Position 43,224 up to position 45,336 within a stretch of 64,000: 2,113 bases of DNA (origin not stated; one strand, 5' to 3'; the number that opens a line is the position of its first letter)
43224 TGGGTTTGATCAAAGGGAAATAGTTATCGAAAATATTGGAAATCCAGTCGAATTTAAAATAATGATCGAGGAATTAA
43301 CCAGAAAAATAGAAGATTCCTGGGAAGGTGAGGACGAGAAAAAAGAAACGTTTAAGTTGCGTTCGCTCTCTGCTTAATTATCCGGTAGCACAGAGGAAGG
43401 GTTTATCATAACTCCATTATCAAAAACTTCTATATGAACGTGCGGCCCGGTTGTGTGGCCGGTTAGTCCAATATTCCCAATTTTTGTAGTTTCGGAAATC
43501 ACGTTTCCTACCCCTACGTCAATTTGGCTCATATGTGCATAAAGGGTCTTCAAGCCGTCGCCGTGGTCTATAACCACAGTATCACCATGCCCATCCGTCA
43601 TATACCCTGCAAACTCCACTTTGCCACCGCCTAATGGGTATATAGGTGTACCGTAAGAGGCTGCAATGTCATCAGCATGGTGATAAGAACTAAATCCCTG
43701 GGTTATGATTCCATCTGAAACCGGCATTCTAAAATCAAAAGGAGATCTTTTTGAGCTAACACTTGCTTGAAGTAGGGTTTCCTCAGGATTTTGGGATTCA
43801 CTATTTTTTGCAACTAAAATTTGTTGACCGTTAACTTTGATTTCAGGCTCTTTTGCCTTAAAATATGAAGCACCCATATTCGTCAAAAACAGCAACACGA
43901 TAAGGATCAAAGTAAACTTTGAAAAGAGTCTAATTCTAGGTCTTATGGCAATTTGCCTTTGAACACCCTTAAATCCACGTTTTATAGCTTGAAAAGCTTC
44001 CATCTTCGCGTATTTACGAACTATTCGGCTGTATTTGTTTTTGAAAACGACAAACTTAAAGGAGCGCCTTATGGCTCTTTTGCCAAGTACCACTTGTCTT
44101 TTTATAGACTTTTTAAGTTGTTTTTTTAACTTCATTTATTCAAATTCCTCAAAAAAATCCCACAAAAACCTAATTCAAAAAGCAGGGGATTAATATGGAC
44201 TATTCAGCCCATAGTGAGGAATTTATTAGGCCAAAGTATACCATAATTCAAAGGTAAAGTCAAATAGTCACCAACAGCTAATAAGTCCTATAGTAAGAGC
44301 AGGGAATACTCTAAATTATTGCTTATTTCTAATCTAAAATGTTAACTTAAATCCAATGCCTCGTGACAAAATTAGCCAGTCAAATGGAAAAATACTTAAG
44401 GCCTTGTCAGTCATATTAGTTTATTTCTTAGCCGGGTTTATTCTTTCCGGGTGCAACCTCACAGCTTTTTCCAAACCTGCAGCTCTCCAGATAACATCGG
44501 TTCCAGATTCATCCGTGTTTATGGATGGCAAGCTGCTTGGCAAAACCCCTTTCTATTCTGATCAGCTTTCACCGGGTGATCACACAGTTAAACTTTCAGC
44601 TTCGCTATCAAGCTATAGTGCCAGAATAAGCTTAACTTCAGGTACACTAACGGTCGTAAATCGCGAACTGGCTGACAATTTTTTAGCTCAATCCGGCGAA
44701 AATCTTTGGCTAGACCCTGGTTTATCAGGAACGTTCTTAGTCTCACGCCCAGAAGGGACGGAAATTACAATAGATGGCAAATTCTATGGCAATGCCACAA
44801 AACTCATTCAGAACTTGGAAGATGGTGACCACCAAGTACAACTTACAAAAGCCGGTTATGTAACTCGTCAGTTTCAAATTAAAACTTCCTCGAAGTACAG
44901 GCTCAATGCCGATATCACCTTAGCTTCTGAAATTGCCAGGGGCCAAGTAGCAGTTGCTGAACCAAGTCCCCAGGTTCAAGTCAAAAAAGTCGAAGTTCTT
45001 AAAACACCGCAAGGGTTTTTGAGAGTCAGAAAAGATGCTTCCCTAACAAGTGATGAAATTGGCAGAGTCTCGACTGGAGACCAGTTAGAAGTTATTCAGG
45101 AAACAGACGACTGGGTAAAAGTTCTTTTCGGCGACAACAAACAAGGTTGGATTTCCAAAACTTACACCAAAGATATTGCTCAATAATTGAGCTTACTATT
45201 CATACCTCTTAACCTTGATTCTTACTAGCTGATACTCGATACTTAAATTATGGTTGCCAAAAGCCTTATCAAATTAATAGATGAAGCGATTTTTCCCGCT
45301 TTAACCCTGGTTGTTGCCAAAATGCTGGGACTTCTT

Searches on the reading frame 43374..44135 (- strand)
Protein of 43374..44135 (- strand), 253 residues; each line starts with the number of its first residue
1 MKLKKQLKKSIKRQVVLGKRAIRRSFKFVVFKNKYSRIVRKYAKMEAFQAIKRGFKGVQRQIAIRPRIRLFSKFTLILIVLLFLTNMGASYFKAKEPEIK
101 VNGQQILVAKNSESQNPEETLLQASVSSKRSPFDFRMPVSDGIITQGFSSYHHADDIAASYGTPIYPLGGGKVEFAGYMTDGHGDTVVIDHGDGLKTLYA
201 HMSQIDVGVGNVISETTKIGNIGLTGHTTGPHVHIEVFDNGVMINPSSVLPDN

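Call 4: search_protein_families(library=pfam, proteins=[window:43374-44135:-], max_evalue=0.01)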
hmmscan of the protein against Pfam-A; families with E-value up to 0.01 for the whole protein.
window:43374-44135:- (253 aa): 1 family
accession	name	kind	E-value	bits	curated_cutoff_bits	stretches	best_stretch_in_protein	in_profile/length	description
PF01551.29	Peptidase_M23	-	5.2e-25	87.9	28.7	1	151-246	2-96/96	Peptidase family M23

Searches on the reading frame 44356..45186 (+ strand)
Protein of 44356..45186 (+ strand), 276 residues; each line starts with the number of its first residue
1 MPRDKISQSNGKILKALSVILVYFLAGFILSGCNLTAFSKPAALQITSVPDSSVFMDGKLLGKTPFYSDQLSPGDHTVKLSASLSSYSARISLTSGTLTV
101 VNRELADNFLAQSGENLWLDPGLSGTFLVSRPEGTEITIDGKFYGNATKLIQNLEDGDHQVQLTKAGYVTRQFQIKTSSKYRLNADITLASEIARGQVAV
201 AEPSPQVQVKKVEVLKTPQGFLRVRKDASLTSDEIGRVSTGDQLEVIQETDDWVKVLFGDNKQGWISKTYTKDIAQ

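Call 4: search_protein_families(library=pfam, proteins=[window:44356-45186:+], max_evalue=0.01)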
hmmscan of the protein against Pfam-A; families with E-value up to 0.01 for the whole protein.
window:44356-45186:+ (276 aa): 6 families
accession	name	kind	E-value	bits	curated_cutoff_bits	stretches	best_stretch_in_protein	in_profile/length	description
PF08308.17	PEGA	-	2.1e-19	69.6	20.8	2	129-189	7-67/71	PEGA domain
PF08239.17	SH3_3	-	1.5e-11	44.7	27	1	221-271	2-53/54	Bacterial SH3 domain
PF06347.19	SH3_4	-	0.00023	21.3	24.1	1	224-269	7-52/56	Bacterial SH3 domain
PF23795.1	SH3_YKFC_2nd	-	0.00039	20.6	27.4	1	234-269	17-52/57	YKFC SH3b2 domain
PF18348.7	SH3_16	-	0.0015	18.7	25.8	0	240-268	17-46/49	Bacterial dipeptidyl-peptidase Sh3 domain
PF11008.14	DUF2846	-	0.0042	17.6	34.3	0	51-97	23-72/92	Protein of unknown function (DUF2846)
